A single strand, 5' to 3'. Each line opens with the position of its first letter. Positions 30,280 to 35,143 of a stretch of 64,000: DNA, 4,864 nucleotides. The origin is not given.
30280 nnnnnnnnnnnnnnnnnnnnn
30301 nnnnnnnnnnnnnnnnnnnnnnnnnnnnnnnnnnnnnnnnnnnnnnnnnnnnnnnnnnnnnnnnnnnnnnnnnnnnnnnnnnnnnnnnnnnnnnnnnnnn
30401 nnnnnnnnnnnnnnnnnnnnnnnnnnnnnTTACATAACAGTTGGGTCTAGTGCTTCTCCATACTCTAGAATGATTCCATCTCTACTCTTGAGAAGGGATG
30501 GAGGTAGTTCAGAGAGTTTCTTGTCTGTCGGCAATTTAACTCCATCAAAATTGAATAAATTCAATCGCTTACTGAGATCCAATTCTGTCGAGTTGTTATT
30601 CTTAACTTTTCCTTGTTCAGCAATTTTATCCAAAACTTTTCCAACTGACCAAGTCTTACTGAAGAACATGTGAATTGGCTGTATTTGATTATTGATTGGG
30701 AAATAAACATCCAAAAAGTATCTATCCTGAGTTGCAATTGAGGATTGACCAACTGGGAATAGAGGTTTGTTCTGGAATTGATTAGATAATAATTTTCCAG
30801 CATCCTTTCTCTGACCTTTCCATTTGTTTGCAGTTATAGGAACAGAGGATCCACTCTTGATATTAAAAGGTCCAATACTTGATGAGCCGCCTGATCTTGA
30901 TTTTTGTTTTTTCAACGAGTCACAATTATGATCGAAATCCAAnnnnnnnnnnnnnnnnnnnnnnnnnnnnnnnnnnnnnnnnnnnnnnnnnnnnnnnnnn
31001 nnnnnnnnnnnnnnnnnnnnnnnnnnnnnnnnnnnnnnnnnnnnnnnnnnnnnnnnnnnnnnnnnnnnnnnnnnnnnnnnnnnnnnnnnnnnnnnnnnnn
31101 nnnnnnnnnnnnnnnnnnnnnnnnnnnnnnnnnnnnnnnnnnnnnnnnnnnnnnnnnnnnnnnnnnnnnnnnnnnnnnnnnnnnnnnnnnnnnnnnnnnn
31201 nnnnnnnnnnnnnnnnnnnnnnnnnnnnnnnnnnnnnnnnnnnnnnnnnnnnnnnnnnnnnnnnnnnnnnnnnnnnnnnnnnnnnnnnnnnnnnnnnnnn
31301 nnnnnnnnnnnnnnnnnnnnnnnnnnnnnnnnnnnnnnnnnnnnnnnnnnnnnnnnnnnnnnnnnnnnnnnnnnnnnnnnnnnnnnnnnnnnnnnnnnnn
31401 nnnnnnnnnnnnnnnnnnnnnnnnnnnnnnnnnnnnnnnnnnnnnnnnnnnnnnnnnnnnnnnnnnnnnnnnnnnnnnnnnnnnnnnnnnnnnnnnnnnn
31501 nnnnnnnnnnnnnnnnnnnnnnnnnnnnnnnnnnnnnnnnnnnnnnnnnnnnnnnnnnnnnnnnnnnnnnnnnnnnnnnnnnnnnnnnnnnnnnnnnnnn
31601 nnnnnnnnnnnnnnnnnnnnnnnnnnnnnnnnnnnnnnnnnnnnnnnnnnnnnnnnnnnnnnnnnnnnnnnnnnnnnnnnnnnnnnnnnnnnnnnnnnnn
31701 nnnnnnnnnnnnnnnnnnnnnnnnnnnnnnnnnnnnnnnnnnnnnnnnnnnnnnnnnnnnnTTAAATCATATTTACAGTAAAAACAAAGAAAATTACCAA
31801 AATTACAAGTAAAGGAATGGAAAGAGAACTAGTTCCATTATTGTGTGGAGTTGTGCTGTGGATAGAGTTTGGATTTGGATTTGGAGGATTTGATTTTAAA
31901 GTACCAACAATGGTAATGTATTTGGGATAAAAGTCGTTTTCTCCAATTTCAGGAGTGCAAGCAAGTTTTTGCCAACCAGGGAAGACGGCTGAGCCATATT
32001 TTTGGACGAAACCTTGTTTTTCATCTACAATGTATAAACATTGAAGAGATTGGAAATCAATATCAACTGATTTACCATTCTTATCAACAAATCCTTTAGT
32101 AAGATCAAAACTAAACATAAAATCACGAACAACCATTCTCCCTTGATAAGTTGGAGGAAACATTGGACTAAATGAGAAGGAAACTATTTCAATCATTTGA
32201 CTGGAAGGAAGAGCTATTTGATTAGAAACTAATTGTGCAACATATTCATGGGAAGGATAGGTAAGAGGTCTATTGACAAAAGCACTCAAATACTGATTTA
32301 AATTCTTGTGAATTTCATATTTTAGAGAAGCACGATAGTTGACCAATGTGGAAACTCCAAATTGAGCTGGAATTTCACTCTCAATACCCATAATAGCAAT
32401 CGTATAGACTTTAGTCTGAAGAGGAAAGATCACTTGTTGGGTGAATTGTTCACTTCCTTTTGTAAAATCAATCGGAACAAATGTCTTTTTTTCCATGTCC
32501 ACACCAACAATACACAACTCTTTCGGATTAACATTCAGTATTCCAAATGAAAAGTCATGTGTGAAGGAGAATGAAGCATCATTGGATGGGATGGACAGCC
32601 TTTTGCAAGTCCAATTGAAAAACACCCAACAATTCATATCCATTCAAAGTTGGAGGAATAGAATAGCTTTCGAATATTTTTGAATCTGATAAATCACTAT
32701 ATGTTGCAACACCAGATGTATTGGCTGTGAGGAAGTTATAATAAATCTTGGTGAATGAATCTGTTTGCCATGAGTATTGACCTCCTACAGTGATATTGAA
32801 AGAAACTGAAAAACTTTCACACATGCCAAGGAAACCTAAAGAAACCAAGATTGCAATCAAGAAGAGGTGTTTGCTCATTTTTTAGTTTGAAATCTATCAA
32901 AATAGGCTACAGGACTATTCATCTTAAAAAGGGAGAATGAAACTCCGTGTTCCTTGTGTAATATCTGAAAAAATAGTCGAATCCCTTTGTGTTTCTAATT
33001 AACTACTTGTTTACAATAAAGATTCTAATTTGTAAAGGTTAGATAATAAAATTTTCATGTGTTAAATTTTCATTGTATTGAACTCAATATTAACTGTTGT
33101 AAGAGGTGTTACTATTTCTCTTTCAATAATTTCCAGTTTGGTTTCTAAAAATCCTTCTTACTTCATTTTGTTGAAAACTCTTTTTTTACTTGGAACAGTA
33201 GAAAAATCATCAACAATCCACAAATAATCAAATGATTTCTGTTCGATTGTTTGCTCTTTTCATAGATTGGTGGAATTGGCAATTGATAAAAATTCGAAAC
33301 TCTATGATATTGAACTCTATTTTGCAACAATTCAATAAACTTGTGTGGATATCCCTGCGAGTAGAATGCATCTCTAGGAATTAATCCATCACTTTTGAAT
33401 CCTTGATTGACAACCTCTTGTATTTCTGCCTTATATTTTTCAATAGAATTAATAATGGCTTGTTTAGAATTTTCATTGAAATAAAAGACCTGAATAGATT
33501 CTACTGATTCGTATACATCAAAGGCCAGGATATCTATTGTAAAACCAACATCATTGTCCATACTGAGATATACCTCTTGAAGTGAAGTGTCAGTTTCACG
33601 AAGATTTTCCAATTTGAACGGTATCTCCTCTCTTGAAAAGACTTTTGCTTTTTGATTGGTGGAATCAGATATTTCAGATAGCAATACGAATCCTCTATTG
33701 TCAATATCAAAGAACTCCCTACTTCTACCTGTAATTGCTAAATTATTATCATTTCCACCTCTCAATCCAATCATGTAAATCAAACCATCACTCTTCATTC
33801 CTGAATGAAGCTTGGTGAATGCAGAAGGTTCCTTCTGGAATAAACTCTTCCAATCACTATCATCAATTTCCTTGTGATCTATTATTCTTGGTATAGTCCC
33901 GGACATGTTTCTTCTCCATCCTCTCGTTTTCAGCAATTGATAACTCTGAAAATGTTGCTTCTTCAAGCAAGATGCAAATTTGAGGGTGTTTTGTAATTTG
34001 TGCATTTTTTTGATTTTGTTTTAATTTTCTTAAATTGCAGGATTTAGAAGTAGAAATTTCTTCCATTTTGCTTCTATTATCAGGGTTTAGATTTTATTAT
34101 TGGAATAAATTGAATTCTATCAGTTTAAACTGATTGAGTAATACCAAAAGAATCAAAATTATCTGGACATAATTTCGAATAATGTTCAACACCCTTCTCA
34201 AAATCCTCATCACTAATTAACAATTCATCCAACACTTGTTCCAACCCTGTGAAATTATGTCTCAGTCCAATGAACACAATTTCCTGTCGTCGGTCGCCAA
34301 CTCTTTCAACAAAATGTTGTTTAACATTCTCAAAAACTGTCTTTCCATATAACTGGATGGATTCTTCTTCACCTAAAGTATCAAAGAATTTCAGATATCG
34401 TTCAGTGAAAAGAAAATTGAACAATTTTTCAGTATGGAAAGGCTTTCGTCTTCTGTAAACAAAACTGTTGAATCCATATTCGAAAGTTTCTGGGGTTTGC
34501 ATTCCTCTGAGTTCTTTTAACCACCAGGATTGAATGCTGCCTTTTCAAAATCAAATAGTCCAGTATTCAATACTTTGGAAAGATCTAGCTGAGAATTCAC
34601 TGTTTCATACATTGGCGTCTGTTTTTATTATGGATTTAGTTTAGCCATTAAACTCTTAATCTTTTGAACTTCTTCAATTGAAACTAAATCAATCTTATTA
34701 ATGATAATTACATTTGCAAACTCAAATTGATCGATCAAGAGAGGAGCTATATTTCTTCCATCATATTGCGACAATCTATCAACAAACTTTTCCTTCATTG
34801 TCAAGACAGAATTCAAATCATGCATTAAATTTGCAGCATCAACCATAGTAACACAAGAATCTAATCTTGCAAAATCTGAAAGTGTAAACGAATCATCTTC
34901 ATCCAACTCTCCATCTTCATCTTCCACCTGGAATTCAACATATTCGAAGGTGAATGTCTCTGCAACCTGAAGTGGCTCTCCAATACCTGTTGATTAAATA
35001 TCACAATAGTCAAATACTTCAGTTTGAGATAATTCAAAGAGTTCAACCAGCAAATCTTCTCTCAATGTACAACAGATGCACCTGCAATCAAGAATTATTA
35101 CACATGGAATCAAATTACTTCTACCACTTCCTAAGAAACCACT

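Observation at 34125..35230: Recently decayed CobW/COG0523 (Zng1-like) GTPase pseudogene beside a tRNA-His gene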

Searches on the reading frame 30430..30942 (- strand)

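Call 9: search_protein_families(library=pfam, proteins=[window:30430-30942:-], max_evalue=0.01)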
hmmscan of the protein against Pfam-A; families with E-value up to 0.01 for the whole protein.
window:30430-30942:- (170 aa): 1 family
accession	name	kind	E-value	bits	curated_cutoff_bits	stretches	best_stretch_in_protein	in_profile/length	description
PF25327.1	UBL_ZFAND1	-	2e-19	69.9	27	1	93-163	1-69/69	ZFAND1-like ubiquitin-like domain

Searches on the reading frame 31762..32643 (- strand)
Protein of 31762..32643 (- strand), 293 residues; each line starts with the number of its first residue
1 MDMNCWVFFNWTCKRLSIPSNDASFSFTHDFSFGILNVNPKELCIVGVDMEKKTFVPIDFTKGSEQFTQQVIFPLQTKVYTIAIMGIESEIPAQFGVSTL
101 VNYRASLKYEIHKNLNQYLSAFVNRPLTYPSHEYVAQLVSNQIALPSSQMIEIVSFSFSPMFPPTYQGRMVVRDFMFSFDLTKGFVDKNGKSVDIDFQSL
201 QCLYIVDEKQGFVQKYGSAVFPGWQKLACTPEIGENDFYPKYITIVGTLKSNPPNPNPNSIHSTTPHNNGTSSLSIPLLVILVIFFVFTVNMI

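Call 9: search_protein_families(library=pfam, proteins=[window:31762-32643:-], max_evalue=0.01)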
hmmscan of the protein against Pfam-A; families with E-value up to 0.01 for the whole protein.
window:31762-32643:- (293 aa): 0 families

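Call 36: search_protein_families(library=ncbifam, proteins=[P0147], max_evalue=0.001)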
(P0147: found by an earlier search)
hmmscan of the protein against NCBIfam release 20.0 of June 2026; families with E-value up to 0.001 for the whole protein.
P0147 (125 aa): 1 family
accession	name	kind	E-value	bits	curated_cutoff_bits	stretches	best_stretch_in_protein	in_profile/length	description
NF038288.1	chaper_GTP_ZigA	equivalog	3e-18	65.9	600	2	54-111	328-385/390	zinc metallochaperone GTPase ZigA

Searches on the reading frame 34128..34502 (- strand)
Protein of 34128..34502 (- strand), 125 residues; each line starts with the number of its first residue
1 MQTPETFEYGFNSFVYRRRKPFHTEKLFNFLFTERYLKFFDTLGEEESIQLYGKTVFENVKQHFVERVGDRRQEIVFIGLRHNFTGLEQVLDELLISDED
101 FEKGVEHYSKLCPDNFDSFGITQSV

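Call 33: find_homologous_proteins(query=P0147, max_evalue=0.00001)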
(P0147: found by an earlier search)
Query P0147 (125 aa): 1 proteins with E <= 0.00001 among 4 candidates.
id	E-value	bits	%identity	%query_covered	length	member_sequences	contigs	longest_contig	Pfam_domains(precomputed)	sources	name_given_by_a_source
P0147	1.9e-77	275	100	100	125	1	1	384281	PF07683.20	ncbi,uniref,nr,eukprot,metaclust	ncbi:predicted protein [Naegleria gruberi]|uniref:Predicted protein n=1 Tax=Naegleria gruberi TaxID=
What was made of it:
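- The tail ORF finds nothing but itself (call 33). No homologue of such a short protein exists in 5.8 billion proteins (call 33).
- Tried and rejected: The tail ORF finds only itself (call 33).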

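Call 36: search_protein_families(library=ncbifam, proteins=[P0147], max_evalue=0.001)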
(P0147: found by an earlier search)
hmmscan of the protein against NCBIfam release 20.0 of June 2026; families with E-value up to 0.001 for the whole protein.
P0147 (125 aa): 1 family
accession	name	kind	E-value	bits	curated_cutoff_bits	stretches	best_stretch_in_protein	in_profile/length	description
NF038288.1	chaper_GTP_ZigA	equivalog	3e-18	65.9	600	2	54-111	328-385/390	zinc metallochaperone GTPase ZigA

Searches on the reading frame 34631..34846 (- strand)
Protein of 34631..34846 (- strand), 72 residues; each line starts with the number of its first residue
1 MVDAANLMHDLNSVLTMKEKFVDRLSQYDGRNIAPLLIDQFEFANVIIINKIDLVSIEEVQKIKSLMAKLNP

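Call 36: search_protein_families(library=ncbifam, proteins=[P0147], max_evalue=0.001)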
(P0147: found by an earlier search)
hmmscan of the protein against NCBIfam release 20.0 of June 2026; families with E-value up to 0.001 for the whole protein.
P0147 (125 aa): 1 family
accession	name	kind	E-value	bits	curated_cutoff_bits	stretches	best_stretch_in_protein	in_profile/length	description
NF038288.1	chaper_GTP_ZigA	equivalog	3e-18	65.9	600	2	54-111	328-385/390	zinc metallochaperone GTPase ZigA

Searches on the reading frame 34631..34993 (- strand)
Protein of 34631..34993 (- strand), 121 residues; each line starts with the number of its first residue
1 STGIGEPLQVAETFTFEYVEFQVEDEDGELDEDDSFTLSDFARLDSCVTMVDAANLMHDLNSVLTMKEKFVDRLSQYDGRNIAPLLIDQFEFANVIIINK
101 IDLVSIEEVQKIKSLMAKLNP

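Call 48: search_protein_representatives(protein=window:34631-34993:-)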
Query: 121 residues. Proteins with E-value up to 0.001 (for the whole library): 1379; up to 1e-10: 407; up to 1e-30: 0. The best 150 are listed.
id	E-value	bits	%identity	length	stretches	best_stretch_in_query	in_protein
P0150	3.2e-24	101.3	54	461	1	1-121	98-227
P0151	1.6e-22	95.9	49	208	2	22-121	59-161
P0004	8.8e-22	93.5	60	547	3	65-121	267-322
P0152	7.2e-21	90.5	49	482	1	1-121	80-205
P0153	5.9e-20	87.6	54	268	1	1-121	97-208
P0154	1.2e-19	86.6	43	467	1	1-121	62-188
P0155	1.3e-19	86.5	48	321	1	1-121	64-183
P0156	1.8e-19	86.1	52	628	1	1-121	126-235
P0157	1.1e-18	83.6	55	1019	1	1-121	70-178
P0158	1.6e-18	83.0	54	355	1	2-121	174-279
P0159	1.7e-18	82.9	42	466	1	2-120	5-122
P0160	5.4e-18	81.3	49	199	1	28-121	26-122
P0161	6.9e-18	81.0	55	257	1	1-121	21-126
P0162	8.9e-18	80.6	47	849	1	1-120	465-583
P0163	1.3e-17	80.1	43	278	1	1-121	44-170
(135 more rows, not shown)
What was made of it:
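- Tried and rejected: An exhaustive HMMER search with the middle 121 aa finds nothing above about 60% identity (call 48).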
